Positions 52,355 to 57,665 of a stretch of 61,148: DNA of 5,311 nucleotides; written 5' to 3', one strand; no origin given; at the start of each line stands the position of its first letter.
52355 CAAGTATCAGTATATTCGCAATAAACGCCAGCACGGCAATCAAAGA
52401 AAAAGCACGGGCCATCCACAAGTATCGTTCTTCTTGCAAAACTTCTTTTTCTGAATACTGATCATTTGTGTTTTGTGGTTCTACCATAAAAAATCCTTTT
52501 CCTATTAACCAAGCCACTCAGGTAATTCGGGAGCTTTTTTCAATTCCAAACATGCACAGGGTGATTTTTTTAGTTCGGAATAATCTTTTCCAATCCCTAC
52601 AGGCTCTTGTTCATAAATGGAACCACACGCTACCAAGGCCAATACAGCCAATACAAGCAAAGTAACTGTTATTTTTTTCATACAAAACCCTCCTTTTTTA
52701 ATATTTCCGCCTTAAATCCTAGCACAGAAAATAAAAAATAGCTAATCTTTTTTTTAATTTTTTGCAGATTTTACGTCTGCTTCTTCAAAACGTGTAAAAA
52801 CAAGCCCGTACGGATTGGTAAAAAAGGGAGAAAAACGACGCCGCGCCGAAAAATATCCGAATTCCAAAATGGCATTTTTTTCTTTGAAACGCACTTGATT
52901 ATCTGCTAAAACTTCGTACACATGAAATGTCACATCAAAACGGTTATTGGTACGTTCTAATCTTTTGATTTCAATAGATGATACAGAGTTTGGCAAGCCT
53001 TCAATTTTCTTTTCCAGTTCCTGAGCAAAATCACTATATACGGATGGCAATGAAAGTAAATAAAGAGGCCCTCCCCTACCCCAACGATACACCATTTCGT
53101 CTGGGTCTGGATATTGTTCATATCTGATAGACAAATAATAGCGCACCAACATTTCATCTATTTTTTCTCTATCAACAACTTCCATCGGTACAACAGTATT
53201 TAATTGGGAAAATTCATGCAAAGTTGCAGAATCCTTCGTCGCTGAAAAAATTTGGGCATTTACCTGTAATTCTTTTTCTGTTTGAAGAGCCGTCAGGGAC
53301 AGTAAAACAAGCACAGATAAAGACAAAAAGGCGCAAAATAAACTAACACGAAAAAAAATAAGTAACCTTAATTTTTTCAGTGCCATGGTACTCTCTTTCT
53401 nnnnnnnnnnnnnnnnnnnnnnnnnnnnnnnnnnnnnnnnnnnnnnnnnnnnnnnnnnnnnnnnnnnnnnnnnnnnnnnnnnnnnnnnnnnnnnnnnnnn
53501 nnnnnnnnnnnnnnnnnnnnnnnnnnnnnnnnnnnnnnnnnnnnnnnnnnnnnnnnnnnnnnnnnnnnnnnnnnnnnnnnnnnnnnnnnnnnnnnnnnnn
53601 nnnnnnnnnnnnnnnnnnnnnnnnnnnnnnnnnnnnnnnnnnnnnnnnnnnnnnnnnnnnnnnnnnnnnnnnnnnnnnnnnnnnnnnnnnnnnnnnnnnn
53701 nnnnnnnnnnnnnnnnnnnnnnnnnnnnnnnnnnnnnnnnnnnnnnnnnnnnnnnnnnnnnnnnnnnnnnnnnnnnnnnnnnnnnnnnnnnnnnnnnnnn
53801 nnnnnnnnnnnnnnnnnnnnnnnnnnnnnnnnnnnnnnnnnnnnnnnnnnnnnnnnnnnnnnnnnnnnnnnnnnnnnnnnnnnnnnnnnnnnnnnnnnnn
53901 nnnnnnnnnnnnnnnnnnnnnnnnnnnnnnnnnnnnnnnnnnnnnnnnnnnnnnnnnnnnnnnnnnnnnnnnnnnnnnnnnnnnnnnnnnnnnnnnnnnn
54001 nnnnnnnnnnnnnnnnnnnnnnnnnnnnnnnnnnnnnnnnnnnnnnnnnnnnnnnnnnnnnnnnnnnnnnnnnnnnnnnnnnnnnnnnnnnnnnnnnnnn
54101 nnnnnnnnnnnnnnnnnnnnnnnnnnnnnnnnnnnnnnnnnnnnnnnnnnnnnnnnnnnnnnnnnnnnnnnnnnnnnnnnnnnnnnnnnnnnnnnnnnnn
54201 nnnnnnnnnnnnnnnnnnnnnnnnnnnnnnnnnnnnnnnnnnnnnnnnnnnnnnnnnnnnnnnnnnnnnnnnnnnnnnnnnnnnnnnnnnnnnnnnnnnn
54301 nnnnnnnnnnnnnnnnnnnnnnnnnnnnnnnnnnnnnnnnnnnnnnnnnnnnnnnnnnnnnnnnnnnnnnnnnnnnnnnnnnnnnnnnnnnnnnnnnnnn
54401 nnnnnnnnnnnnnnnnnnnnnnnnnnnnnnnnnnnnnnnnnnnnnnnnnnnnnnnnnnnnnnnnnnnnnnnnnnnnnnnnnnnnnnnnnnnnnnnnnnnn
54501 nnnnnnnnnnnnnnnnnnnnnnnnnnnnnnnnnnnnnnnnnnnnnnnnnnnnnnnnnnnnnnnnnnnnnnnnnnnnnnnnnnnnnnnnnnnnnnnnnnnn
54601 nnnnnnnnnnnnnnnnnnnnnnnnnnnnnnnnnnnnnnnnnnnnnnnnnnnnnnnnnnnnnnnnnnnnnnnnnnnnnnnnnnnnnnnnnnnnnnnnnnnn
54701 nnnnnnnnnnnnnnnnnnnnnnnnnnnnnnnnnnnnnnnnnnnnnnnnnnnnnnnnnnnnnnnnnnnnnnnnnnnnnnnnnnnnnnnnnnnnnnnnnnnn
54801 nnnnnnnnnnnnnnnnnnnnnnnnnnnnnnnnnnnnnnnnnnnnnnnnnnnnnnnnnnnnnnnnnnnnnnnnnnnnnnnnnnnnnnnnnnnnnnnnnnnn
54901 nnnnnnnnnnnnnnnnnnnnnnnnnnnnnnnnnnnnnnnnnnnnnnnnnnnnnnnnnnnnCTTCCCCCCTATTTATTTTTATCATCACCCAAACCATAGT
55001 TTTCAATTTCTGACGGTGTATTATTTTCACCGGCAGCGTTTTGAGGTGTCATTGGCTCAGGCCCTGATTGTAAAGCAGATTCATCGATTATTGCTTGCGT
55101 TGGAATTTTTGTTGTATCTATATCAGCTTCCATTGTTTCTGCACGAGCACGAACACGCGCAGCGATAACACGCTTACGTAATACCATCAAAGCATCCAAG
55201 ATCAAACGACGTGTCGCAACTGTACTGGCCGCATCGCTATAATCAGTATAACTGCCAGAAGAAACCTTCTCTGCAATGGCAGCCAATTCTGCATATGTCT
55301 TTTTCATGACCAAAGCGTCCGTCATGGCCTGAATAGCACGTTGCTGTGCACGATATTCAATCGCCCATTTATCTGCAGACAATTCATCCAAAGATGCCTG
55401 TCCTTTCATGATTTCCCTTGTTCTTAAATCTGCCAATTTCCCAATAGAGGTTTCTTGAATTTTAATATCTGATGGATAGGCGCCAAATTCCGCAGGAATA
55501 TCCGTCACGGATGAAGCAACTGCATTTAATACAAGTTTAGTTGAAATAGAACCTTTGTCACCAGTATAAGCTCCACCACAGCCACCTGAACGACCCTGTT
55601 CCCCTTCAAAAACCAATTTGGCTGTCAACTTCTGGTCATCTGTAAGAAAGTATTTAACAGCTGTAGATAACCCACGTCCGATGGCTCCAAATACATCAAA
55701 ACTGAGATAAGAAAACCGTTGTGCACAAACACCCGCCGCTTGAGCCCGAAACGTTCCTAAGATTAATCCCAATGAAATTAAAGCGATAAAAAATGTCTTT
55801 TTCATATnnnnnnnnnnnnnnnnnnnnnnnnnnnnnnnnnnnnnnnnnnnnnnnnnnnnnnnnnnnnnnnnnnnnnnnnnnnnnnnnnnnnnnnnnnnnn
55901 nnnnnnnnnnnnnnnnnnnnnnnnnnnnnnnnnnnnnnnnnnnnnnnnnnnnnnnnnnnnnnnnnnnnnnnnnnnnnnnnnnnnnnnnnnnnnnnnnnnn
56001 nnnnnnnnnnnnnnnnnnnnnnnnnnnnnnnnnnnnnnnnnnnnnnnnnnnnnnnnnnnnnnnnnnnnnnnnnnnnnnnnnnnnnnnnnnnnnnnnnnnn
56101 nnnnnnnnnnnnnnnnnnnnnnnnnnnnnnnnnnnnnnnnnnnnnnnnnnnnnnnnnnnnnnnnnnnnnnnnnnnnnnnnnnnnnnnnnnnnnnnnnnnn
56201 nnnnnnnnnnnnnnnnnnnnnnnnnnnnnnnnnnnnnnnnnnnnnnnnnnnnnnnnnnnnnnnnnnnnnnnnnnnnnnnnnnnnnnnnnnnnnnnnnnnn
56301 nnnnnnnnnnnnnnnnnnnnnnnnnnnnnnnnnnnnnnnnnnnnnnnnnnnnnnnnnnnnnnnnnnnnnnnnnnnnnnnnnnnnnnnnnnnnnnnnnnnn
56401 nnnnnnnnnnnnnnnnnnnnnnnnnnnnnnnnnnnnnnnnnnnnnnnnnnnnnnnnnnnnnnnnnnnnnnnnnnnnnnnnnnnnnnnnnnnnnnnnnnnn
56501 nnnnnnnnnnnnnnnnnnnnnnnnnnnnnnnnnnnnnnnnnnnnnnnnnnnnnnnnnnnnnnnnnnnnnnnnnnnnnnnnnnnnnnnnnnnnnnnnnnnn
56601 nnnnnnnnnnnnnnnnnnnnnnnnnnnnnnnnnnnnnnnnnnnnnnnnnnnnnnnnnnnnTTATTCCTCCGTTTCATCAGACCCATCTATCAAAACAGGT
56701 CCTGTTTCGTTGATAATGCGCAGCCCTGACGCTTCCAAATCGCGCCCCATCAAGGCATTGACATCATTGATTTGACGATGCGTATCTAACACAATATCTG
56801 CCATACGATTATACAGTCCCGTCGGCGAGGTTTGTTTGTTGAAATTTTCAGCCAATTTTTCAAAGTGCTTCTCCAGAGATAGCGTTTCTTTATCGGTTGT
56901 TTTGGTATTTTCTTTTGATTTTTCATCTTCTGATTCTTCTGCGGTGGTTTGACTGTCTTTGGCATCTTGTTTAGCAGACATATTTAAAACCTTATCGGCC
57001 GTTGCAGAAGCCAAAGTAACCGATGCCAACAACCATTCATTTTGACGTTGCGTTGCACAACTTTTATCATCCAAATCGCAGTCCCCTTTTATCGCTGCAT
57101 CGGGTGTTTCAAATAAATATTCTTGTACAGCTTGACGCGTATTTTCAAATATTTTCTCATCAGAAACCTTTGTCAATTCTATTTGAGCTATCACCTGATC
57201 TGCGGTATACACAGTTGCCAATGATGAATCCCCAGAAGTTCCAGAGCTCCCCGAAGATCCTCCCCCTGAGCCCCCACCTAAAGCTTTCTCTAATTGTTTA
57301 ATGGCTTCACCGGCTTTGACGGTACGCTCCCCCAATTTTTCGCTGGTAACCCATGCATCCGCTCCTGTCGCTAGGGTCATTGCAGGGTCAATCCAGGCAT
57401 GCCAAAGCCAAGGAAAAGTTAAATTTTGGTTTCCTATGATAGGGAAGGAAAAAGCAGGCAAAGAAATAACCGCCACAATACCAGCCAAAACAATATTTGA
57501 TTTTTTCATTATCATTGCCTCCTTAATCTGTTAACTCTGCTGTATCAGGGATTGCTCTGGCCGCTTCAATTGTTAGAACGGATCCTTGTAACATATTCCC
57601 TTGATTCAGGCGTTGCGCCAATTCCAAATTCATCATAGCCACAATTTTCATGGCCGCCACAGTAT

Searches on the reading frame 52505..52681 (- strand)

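Call 45: search_protein_families(library=pfam, proteins=[window:52505-52681:-], max_evalue=1)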
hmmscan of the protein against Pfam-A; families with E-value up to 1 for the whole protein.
window:52505-52681:- (58 aa): 1 family
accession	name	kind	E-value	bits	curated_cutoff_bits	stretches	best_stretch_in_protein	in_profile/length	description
PF08139.17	LPAM_1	-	0.12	13.3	20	1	1-15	1-15/18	Prokaryotic membrane lipoprotein lipid attachment site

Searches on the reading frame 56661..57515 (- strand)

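Call 5: search_protein_families(library=pfam, proteins=[window:56661-57515:-], max_evalue=0.01)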
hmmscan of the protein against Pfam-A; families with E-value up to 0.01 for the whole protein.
window:56661-57515:- (284 aa): 0 families

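Call 45: search_protein_families(library=pfam, proteins=[window:56661-57515:-], max_evalue=1)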
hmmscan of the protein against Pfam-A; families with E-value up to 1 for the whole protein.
window:56661-57515:- (284 aa): 2 families
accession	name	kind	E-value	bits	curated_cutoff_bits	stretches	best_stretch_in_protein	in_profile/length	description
PF16056.10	DUF4799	-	0.036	13.7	27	1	42-88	233-279/375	Domain of unknown function (DUF4799)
PF02272.25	DHHA1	-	0.11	13.4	25.9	1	55-97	45-85/102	DHHA1 domain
